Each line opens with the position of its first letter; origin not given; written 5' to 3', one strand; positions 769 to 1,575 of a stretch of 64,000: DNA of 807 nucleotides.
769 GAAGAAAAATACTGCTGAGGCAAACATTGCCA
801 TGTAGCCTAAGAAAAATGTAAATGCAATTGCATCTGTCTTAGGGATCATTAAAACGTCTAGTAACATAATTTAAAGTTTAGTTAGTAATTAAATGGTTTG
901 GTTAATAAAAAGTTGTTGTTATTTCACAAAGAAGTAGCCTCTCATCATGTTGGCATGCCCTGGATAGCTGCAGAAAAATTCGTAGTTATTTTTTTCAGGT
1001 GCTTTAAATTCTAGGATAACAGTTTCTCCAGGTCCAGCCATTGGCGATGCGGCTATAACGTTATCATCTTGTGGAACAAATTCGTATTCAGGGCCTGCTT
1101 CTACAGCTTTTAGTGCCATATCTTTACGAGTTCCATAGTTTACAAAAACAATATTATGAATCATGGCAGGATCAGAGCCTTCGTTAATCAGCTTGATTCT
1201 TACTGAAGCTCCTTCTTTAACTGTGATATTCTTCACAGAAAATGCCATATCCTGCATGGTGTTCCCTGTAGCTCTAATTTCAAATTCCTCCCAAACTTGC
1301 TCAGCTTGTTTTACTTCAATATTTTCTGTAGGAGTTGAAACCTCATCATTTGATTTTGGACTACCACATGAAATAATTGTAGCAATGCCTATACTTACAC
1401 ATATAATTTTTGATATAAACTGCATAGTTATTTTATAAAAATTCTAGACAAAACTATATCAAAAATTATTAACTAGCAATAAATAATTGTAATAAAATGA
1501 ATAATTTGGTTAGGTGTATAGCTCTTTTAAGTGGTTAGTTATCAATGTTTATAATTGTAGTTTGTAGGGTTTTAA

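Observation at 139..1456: Azurin-like blue-copper lipoprotein apparently co-transcribed with proteorhodopsin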

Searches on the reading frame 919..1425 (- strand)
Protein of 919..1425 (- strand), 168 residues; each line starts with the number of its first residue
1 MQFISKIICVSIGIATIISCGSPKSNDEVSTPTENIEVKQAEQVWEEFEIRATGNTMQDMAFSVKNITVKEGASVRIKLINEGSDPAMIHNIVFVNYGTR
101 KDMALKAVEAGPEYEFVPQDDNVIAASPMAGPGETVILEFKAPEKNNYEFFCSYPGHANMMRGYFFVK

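Call 3: search_protein_families(library=pfam, proteins=[window:919-1425:-], max_evalue=0.01)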
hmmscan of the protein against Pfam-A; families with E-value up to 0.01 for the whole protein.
window:919-1425:- (168 aa): 2 families
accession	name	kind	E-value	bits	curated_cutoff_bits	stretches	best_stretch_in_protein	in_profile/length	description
PF00127.26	Copper-bind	-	3.8e-13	50.1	21.2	1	54-167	6-98/99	Copper binding proteins, plastocyanin/azurin family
PF13473.12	Cupredoxin_1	-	5.9e-08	33.1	27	1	56-106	26-73/104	Cupredoxin-like domain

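Call 4: search_protein_families(library=ncbifam, proteins=[window:919-1425:-], max_evalue=0.01)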
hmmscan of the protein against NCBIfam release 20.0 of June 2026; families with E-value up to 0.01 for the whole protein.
window:919-1425:- (168 aa): 6 families
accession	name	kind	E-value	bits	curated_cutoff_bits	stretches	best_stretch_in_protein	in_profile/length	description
TIGR02695.1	azurin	equivalog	6e-19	68.6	105.1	1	57-165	8-123/125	azurin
NF051440.1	CuResCopIPSEAE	equivalog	8.1e-07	29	280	1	50-84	40-74/180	copper-resistant cuproprotein CopI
TIGR03095.1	rusti_cyanin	equivalog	0.00018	21.7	146.7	1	67-162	54-142/148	rusticyanin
TIGR02376.1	Cu_nitrite_red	equivalog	0.00037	19.9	296.3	0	126-158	98-130/326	copper-containing nitrite reductase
NF052460.1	L-NosZ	equivalog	0.00063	18.4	700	1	59-167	385-478/480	clade III lactonase-type nitrous-oxide reductase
TIGR02656.1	cyanin_plasto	equivalog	0.0013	19.1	87.85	0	55-165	7-96/99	plastocyanin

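Call 6: find_homologous_proteins(query=window:919-1425:-)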
Query window:919-1425:- (168 aa): 135 proteins with E <= 0.001 among 144 candidates; the best 120 are listed.
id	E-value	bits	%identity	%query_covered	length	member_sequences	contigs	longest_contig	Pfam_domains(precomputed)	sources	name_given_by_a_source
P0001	4.5e-107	373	100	100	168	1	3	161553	PF00127.27,PF13473.13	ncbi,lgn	-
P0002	2.5e-92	325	85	98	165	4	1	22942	PF00127.27,PF13473.13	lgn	-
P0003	8.3e-61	222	59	97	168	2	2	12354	PF00127.27,PF13473.13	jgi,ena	-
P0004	2.5e-60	221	61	89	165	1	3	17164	PF00127.27,PF13473.13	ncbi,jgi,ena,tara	tara:strand:- start:2678 stop:3175 length:498 start_codon:yes stop_codon:yes gene_type:complete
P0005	2.7e-60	221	61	89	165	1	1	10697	PF00127.27,PF13473.13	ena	-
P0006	8.1e-60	219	58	97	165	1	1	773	PF00127.27,PF13473.13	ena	-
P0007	3.9e-59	217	60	92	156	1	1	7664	PF00127.27,PF13473.13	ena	-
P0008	5.3e-59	217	60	92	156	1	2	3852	PF00127.27,PF13473.13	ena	-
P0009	5.4e-59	217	60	92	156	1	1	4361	PF00127.27,PF13473.13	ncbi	-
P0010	1.7e-58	215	58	100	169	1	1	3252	PF00127.27,PF13473.13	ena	-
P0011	2.9e-58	214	59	96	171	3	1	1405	PF00127.27,PF13473.13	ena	-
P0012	3.7e-58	214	60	92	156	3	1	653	PF00127.27,PF13473.13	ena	-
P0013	4.7e-58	213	59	100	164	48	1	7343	PF00127.27,PF13473.13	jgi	jgi:azurin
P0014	9.7e-58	212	59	100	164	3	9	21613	PF00127.27,PF13473.13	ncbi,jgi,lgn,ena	-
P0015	2.3e-57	211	62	95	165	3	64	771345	PF00127.27,PF13473.13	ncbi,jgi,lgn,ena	jgi:azurin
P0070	5.0e-54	200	57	99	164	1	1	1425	PF00127.27,PF13473.13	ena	-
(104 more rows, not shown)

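Call 9: find_related_loci(query=A1, collection=genome_contigs, flank=6000)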
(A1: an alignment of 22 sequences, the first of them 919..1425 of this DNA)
Query A1 (168 aa) in genome_contigs; peptide patterns used: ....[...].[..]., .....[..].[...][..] (x = any residue, [..] = any of these).
146 stretches matched a pattern; 66 encode a relative of the query (tblastn E <= 1e-3); 66 distinct loci.
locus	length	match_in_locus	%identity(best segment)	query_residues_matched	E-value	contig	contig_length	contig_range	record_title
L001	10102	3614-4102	59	1-167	2e-64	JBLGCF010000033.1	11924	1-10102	MAG: Thalassomonas sp. isolate 3300055174_48 Ga0535679_0003425, whole genome shotgun sequence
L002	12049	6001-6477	58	12-168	4e-61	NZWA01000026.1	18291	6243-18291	MAG: Flavobacteriales bacterium isolate NAT55 MHASMcontig_271663, whole genome shotgun sequence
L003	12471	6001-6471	59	14-168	6e-61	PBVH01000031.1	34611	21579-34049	MAG: Flavobacteriales bacterium isolate RS431 57784, whole genome shotgun sequence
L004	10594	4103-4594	55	1-168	9e-60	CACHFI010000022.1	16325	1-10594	uncultured Bacteroidetes bacterium isolate AG-426-M23 genome assembly, contig: AG-426-M23_NODE_22, whole genome shotgun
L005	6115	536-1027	59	1-168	1e-59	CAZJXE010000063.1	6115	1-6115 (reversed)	MAG TPA_asm: uncultured Weeksellaceae bacterium isolate binchicken_co222_177 genome assembly, contig: NODE_11998_length_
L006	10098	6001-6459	61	12-168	1e-59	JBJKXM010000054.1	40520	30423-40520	MAG: Flavobacteriales bacterium isolate LRMED-067 Flavobacteriales-LRMED-067-C2591, whole genome shotgun sequence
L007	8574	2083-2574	56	1-168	4e-59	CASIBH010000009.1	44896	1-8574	MAG: uncultured Flavobacteriales bacterium isolate FRAM_WSC20_S10_SRF_bin_51_1 genome assembly, contig: FRAM_WSC20_S10_S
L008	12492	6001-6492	58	1-168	3e-59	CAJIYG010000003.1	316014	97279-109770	MAG: uncultured Flavobacteriales bacterium isolate FRAM18_bin220 genome assembly, contig: FRAM18_bin220-3, whole genome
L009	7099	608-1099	56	1-168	4e-60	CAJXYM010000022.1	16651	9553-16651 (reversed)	MAG TPA_asm: uncultured Flavobacteriales bacterium isolate SRR5620817_bin.29_MetaBAT_v2.12.1_MAG genome assembly, contig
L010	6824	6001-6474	53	6-164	1e-58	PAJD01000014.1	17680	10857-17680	MAG: Candidatus Neomarinimicrobiota bacterium isolate NAT224 16067, whole genome shotgun sequence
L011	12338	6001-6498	58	4-168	2e-58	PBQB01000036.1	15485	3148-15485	MAG: Flavobacteriales bacterium isolate RS341 53462, whole genome shotgun sequence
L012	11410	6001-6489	59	1-167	2e-64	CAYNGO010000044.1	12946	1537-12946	MAG TPA_asm: uncultured Weeksellaceae bacterium isolate binchicken_co394_22 genome assembly, contig: NODE_2730_length_12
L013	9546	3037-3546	52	1-168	4e-58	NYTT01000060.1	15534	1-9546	MAG: Flavobacteriales bacterium isolate CPC60 MHASMcontig_33394, whole genome shotgun sequence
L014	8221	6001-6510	52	1-168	1e-57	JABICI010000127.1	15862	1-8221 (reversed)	MAG: Flavobacteriales bacterium isolate SI048_bin47 k141_864822, whole genome shotgun sequence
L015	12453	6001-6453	58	17-168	1e-57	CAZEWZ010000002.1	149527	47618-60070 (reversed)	MAG TPA_asm: uncultured Cryomorphaceae bacterium isolate binchicken_co317_24 genome assembly, contig: NODE_23_length_149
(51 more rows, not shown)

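Call 11: find_encoding_contigs(protein=P0002, flank=6000, max_places=4)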
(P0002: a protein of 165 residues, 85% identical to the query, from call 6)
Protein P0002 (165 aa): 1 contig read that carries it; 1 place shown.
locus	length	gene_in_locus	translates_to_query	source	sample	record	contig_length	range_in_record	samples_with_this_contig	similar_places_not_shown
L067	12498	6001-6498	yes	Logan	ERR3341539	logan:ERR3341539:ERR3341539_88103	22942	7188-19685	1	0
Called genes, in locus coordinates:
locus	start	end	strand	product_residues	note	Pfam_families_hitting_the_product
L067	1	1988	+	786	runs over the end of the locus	PF13620:CarboxypepD_reg, PF13715:CarbopepD_reg_2, PF07715:Plug, PF00593:TonB_dep_Rec_b-barrel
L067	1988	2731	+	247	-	PF02348:CTP_transf_3, PF00483:NTP_transferase (faint), PF12804:NTP_transf_3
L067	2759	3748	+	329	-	PF18174:HU-CCDC81_bac_1, PF18175:HU-CCDC81_bac_2, PF05036:SPOR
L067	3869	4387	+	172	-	PF03061:4HBT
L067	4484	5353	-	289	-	PF01075:Glyco_transf_9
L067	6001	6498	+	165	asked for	PF13473:Cupredoxin_1 (faint), PF00127:Copper-bind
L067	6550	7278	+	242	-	PF01036:Bac_rhodopsin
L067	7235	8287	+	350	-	PF15461:BCD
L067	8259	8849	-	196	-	PF13532:2OG-FeII_Oxy_2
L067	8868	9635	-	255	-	PF01541:GIY-YIG, PF27096:UvrC_M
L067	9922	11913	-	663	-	PF04371:PAD_porph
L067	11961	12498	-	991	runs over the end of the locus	PF08757:CotH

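Call 12: find_encoding_contigs(protein=P0001, flank=8000, max_places=4)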
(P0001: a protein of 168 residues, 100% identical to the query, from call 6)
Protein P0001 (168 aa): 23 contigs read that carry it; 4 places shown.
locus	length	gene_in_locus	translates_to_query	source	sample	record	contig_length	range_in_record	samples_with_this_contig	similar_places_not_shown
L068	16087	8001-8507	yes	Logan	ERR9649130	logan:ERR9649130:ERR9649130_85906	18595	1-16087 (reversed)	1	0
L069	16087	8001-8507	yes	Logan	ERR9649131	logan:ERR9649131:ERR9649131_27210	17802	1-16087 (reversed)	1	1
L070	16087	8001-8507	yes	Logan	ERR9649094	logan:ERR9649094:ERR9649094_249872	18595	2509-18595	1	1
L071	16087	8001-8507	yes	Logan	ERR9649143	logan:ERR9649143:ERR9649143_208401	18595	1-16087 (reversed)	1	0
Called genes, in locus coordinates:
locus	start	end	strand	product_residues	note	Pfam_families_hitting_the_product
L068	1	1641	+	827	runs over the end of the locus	PF13715:CarbopepD_reg_2, PF15976:CooC_C (faint), PF07715:Plug, PF00593:TonB_dep_Rec_b-barrel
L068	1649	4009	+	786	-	PF13620:CarboxypepD_reg, PF13715:CarbopepD_reg_2, PF07715:Plug, PF00593:TonB_dep_Rec_b-barrel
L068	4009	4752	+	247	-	PF02348:CTP_transf_3, PF12804:NTP_transf_3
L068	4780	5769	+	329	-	PF18174:HU-CCDC81_bac_1, PF18175:HU-CCDC81_bac_2, PF05036:SPOR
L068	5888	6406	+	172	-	PF03061:4HBT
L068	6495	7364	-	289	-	PF01075:Glyco_transf_9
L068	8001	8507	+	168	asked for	PF13473:Cupredoxin_1 (faint), PF00127:Copper-bind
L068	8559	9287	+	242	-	PF01036:Bac_rhodopsin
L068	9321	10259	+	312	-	PF15461:BCD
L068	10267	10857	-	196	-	PF13532:2OG-FeII_Oxy_2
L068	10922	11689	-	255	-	PF01541:GIY-YIG, PF27096:UvrC_M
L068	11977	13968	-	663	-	PF04371:PAD_porph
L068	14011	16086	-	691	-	?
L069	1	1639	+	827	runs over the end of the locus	PF13620:CarboxypepD_reg (weak), PF13715:CarbopepD_reg_2, PF15976:CooC_C (faint), PF07715:Plug, PF00593:TonB_dep_Rec_b-barrel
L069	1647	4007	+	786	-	PF13620:CarboxypepD_reg, PF13715:CarbopepD_reg_2, PF07715:Plug, PF00593:TonB_dep_Rec_b-barrel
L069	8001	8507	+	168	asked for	PF13473:Cupredoxin_1 (faint), PF00127:Copper-bind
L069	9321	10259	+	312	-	PF15461:BCD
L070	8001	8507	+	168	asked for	PF13473:Cupredoxin_1 (faint), PF00127:Copper-bind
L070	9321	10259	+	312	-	PF15461:BCD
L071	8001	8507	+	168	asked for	PF13473:Cupredoxin_1 (faint), PF00127:Copper-bind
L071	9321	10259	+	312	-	PF15461:BCD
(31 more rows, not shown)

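Call 43: search_solved_structures(query=A1, max_evalue=0.01, show_alignments=2)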
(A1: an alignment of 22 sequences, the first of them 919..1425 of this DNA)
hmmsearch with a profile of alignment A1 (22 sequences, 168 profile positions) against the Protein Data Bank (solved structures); distinct sequences matched with E-value up to 0.01: 120 (the best 60 are shown).
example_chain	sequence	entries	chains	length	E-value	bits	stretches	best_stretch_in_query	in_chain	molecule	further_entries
2aan_A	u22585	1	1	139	3.5e-21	78.7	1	53-167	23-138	auracyanin A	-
6kol_A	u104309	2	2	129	3e-18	69.1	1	58-167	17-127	Blue (Type 1) copper domain protein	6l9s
2h3x_C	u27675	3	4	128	2e-16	63.1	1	58-163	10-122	Azurin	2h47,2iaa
1dyz_A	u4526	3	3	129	2.1e-16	63.1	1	53-164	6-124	AZURIN II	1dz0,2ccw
1cuo_A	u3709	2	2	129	1.4e-15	60.5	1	59-164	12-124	PROTEIN (AZURIN ISO-2) | Azurin iso-2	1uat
2aza_A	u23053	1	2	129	5.4e-15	58.5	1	56-164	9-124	AZURIN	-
1aiz_A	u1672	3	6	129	1.7e-14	56.9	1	56-164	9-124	AZURIN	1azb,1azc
1nwo_A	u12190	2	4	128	2.7e-14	56.2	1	57-165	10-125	AZURIN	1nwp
4ko7_A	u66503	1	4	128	4.3e-14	55.6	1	58-167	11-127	Azurin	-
1nzr_A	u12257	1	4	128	5.1e-14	55.3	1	58-167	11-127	AZURIN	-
1gr7_A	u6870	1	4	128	5.9e-14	55.1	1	58-167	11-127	AZURIN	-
6l1v_A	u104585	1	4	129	8.3e-14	54.6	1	54-165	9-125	Azurin-1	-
4kob_A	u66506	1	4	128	9.2e-14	54.5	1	58-167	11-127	Azurin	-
2i7s_A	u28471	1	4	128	9.4e-14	54.5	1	58-167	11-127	Azurin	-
2fnw_A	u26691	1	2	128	1e-13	54.3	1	58-167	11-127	Azurin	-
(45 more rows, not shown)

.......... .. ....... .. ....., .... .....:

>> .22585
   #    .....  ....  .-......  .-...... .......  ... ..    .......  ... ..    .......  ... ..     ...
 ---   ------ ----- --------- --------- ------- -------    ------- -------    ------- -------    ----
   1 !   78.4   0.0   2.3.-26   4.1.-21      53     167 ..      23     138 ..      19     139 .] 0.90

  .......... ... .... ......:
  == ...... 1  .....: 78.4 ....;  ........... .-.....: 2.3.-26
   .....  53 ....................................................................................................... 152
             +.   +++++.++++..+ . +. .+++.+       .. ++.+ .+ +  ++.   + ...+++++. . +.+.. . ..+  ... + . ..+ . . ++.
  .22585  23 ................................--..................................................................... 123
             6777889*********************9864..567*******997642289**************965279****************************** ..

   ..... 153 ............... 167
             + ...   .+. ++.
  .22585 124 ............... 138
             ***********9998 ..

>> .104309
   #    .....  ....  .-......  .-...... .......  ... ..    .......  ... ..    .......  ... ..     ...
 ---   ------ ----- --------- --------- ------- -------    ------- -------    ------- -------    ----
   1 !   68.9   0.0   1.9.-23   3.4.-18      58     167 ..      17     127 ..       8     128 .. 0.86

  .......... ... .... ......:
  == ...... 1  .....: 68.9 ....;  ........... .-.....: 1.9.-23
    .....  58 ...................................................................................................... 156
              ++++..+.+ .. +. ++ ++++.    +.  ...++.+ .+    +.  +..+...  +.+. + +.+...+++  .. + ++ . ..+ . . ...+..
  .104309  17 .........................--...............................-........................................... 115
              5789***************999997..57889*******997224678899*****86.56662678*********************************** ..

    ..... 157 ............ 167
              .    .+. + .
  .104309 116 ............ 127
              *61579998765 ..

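Call 53: predict_structure(alignment_id=A1)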
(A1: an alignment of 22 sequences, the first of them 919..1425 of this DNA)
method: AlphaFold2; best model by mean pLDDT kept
length: 168 residues; sequences in the alignment: 22
mean_pLDDT: 84.7   pTM: 0.72
mean pLDDT of the five models: 84.7, 84.7, 83.3, 82.0, 69.6
residues with pLDDT >= 90: 119; 70-90: 8; 50-70: 16; < 50: 25
segments of 3 or more residues with pLDDT < 50: 1-3, 24-39
pLDDT, mean of each block of 10 residues (from residue 1): 50 54 43 47 91 92 98 98 93 98 97 95 98 98 98 95 98
secondary structure, 60 per line:
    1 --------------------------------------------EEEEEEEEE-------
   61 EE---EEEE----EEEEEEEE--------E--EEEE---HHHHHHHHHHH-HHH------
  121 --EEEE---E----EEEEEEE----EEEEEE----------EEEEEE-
elements in order: E45-53 E66-69 E74-81 E93-96 H100-110 E123-126 E135-141 E146-151 E162-167

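Call 56: fold_search(model_id=the predicted structure, library=pdb)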
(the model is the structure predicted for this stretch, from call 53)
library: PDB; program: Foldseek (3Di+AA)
matches with E <= 10: 1786; with E <= 0.001: 648
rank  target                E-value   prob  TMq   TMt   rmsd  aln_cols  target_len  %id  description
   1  2aan                  1.4e-13  1.00  0.66  0.89   1.9       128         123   32  Auracyanin A: A "blue" copper protein from the green thermophilic photosynthetic bacterium,chloroflexus aurantiacus (released 2006-07-11)
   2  2azu_A                4.2e-12  1.00  0.64  0.82   2.2       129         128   27  X-RAY CRYSTAL STRUCTURE OF THE TWO SITE-SPECIFIC MUTANTS HIS35*GLN AND HIS35*LEU OF AZURIN FROM PSEUDOMONAS AERUGINOSA (released 1993-07-15)
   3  6kol                  4.5e-12  1.00  0.65  0.85   1.7       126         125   35  Crystal structure of auracyanin from photosynthetic bacterium Roseiflexus castenholzii (released 2020-01-29)
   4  4hhg                  6.1e-12  1.00  0.63  0.82   2.3       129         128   28  Crystal structure of the Pseudomonas aeruginosa azurin, RuH107NO YOH109 (released 2012-11-21)
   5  2oj1_A                8.4e-12  1.00  0.64  0.83   2.0       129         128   26  Disulfide-linked dimer of azurin N42C/M64E double mutant (released 2007-11-27)
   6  1gr7_B                8.9e-12  1.00  0.64  0.83   2.2       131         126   27  Crystal structure of the double mutant Cys3Ser/Ser100Pro from Pseudomonas Aeruginosa at 1.8 A resolution (released 2002-05-16)
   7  7u2f                  1.0e-11  1.00  0.64  0.82   2.2       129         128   26  G116F Pseudomonas aeruginosa azurin (released 2023-03-01)
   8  6mjs_C                1.0e-11  1.00  0.63  0.82   2.3       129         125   26  Azurin 122W/124W/126Re (released 2019-02-20)
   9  1cuo                  1.1e-11  1.00  0.65  0.84   1.8       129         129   35  CRYSTAL STRUCTURE ANALYSIS OF ISOMER-2 AZURIN FROM METHYLOMONAS J (released 2000-08-23)
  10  1i53_A                1.2e-11  1.00  0.63  0.81   2.2       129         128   27  RE(I)-TRICARBONYL DIIMINE (Q107H)) AZURIN (released 2001-10-17)
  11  4mfh_A                1.5e-11  1.00  0.63  0.82   2.1       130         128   27  Crystal Structure of M121G Azurin (released 2014-01-15)
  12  4ko6_A                1.6e-11  1.00  0.63  0.81   2.2       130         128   27  Investigating the functional significance of the interlocked pair structural determinants in Pseudomonas aeruginosa az (released 2014-05-14)
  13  6mjs_A                1.6e-11  1.00  0.63  0.81   2.2       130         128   27  Azurin 122W/124W/126Re (released 2019-02-20)
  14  1jvl_A                1.8e-11  1.00  0.63  0.81   2.1       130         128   27  Azurin dimer, covalently crosslinked through bis-maleimidomethylether (released 2002-01-04)
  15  4k9j                  2.0e-11  1.00  0.63  0.82   2.2       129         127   27  Structure of Re(CO)3(4,7-dimethyl-phen)(Thr126His)(Lys122Trp)(His83Glu)(Trp48Phe)(Tyr72Phe)(Tyr108Phe)AzCu(II), a Rheniu (released 2013-10-02)
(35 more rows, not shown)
